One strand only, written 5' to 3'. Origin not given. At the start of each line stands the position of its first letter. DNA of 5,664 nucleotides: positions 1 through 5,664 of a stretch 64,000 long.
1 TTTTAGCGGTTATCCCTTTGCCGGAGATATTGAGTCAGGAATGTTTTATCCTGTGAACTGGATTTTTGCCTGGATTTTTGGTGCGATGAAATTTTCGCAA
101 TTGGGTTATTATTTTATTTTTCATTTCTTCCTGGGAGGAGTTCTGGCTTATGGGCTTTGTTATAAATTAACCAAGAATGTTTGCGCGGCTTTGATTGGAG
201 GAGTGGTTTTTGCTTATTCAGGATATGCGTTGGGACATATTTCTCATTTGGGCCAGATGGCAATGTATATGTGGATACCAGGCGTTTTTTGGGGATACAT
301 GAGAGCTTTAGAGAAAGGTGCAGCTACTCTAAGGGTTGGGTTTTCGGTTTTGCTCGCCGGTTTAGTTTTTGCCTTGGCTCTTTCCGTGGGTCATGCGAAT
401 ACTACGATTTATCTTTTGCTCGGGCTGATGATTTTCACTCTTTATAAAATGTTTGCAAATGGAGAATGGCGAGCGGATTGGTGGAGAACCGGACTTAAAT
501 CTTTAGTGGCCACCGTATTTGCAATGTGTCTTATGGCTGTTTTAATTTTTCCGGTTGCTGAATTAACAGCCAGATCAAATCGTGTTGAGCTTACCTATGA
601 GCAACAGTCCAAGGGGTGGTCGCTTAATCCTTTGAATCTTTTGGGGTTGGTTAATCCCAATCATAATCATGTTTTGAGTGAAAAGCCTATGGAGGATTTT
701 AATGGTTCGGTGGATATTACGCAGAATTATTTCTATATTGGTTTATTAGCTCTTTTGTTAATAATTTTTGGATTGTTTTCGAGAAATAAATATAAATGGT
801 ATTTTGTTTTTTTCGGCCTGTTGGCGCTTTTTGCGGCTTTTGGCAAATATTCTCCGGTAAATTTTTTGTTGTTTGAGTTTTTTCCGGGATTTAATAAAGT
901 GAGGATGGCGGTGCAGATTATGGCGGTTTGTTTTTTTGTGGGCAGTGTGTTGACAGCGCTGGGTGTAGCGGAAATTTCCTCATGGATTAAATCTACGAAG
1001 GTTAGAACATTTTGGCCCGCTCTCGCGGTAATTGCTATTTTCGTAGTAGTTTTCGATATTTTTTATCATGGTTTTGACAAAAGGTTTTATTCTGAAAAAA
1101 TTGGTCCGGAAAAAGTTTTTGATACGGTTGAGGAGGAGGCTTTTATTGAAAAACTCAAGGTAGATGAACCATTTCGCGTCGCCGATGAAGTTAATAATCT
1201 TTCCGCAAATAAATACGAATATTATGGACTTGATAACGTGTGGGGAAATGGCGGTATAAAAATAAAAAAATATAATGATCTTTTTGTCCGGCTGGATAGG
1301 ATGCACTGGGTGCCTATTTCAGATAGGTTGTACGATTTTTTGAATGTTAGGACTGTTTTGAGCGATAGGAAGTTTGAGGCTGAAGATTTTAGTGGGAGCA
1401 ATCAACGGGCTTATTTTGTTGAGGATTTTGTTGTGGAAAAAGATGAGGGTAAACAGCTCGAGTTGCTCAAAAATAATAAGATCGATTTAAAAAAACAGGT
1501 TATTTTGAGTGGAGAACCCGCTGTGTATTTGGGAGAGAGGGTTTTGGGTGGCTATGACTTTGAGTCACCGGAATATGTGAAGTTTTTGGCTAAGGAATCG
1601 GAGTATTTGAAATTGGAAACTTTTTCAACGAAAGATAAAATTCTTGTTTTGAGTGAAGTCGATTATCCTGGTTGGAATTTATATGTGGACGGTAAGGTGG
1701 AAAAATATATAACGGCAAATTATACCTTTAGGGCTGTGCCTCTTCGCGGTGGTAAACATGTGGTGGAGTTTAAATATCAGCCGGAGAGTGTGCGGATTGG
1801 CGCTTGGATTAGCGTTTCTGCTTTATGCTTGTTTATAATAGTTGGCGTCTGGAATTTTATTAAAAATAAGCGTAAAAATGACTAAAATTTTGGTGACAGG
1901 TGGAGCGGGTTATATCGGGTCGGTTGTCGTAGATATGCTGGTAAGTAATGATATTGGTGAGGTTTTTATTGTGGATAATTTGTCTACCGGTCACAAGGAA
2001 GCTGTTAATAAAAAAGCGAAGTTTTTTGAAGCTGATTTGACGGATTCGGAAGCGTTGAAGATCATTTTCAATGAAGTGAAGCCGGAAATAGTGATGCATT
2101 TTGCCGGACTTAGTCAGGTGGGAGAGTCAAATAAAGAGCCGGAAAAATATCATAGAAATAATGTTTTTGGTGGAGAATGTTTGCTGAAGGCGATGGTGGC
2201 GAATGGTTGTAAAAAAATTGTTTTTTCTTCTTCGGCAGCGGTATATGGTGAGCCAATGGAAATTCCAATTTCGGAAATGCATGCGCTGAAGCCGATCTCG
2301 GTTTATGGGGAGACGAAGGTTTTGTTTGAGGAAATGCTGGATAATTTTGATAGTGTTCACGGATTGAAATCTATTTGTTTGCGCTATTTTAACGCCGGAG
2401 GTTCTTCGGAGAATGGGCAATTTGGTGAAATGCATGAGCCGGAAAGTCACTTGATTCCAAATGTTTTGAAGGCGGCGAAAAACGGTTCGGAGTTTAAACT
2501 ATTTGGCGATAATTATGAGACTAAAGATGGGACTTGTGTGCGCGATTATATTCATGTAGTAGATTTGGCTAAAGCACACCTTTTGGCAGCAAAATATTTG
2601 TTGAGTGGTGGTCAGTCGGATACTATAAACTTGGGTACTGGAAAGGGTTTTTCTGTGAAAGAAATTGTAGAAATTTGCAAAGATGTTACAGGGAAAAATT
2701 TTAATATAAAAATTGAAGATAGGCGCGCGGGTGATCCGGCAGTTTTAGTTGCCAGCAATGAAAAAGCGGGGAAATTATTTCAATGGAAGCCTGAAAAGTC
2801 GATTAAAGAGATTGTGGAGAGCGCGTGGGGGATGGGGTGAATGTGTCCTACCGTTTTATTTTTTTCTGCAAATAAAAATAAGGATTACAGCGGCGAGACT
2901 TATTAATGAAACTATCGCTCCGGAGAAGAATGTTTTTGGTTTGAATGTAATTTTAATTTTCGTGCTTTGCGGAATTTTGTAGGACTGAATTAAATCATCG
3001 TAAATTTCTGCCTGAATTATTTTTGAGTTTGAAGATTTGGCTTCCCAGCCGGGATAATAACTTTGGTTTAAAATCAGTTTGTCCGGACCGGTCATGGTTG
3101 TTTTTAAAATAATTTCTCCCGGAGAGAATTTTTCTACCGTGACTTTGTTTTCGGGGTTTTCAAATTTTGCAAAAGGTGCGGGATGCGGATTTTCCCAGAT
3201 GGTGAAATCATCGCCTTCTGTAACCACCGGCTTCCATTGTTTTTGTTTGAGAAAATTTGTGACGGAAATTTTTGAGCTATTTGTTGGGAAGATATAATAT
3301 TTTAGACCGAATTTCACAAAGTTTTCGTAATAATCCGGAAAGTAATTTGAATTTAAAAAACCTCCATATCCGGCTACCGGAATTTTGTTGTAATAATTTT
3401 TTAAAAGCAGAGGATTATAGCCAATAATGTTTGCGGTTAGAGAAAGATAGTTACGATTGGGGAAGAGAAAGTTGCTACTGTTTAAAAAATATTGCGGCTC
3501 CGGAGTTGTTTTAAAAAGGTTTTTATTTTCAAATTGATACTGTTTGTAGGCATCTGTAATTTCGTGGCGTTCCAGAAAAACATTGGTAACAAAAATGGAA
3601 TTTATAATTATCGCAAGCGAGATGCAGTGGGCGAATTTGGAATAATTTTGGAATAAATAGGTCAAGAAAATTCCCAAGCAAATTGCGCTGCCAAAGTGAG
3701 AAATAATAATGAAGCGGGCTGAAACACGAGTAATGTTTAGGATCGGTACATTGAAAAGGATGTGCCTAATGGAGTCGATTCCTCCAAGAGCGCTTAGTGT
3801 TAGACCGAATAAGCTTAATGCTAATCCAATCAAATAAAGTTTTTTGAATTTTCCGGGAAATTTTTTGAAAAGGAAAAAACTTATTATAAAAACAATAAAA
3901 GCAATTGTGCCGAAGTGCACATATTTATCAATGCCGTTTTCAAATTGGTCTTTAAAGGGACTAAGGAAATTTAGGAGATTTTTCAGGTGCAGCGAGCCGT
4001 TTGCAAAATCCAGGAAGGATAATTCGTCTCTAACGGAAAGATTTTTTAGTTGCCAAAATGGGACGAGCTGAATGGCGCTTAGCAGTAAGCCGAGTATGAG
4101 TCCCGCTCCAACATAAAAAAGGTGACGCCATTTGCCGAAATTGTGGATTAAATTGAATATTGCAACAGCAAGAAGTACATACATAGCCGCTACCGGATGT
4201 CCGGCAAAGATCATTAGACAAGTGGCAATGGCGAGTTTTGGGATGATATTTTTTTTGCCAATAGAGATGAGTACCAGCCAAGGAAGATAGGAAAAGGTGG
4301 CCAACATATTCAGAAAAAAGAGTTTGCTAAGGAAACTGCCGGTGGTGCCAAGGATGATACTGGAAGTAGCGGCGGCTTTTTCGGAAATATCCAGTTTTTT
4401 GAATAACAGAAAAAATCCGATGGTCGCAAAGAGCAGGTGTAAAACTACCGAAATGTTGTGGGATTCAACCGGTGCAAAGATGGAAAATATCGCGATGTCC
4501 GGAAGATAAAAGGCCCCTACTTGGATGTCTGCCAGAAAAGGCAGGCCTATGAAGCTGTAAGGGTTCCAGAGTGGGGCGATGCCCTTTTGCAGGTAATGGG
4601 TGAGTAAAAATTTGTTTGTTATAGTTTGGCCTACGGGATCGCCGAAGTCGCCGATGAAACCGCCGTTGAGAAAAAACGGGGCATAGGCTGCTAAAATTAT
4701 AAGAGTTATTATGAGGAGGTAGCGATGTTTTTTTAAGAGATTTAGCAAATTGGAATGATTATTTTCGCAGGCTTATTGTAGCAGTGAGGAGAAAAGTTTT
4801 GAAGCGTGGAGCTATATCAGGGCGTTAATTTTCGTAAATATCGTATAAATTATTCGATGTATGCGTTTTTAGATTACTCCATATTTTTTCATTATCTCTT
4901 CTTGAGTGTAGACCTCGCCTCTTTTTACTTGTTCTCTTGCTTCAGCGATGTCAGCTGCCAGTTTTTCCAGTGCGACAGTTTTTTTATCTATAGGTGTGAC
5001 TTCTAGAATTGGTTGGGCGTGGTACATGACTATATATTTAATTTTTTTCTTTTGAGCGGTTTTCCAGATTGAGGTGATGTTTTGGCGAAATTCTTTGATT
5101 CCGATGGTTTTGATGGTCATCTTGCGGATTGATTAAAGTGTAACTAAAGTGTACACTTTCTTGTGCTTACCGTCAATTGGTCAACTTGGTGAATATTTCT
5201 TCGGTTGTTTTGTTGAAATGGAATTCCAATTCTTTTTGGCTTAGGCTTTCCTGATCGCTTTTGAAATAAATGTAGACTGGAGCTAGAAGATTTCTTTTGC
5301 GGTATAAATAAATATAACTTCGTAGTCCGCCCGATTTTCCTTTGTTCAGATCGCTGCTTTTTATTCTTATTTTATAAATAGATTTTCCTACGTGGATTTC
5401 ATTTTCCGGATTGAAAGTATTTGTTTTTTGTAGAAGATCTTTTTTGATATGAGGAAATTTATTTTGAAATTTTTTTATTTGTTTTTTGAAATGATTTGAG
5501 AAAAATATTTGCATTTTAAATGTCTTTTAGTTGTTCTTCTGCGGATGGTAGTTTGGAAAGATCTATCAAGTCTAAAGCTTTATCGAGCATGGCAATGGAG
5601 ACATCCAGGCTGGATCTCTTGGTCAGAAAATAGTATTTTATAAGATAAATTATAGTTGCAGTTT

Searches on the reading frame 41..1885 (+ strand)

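Call 10: search_protein_families(library=pfam, proteins=[window:41-1885:+], max_evalue=0.00001)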
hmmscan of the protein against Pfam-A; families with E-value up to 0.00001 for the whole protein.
window:41-1885:+ (614 aa): 2 families
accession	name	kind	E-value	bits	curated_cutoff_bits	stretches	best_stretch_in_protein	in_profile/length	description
PF09586.16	YfhO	-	4.6e-10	39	28.5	1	518-591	761-835/835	Bacterial membrane protein YfhO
PF20176.3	DUF6541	-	1.5e-08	33.8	29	1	47-346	214-493/646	Family of unknown function (DUF6541)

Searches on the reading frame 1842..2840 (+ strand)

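Call 59: search_protein_families(library=pfam, proteins=[window:1842-2840:+], max_evalue=0.001)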
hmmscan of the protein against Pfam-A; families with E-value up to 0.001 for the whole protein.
window:1842-2840:+ (332 aa): 8 families
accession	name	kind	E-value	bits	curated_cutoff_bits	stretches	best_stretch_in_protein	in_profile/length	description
PF01370.27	Epimerase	-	2.9e-57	194.3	20.9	1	16-265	1-240/240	NAD dependent epimerase/dehydratase family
PF16363.11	GDP_Man_Dehyd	-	1.6e-52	179.5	27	1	17-326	1-330/332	GDP-mannose 4,6 dehydratase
PF01073.25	3Beta_HSD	-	1.2e-19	70.9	22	1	17-262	1-241/280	3-beta hydroxysteroid dehydrogenase/isomerase family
PF02719.21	Polysacc_synt_2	-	2.6e-17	63.4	20.2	1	16-189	1-175/293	Polysaccharide biosynthesis protein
PF04321.23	RmlD_sub_bind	-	2.5e-14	53.5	27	1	15-167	2-137/287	RmlD substrate binding domain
PF05368.20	NmrA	-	1.6e-07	31.6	27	1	14-150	3-127/298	NmrA-like family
PF13460.12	NAD_binding_10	-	1.4e-06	28.8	27.2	1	20-147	1-115/184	NAD(P)H-binding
PF00106.31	adh_short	-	0.00076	19.4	26.6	0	16-82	3-74/195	short chain dehydrogenase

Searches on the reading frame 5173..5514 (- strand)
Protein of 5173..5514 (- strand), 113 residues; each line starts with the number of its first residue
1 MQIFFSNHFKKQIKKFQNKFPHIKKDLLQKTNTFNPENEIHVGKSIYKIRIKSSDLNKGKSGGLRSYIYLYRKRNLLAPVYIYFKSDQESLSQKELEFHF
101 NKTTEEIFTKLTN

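Call 79: search_protein_families(library=pfam, proteins=[window:5173-5514:-], max_evalue=0.01)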
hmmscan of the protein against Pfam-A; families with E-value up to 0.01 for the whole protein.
window:5173-5514:- (113 aa): 1 family
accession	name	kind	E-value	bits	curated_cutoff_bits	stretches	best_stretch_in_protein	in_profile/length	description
PF06296.18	RelE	-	4.1e-08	33.9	27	1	1-98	1-92/120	RelE toxin of RelE / RelB toxin-antitoxin system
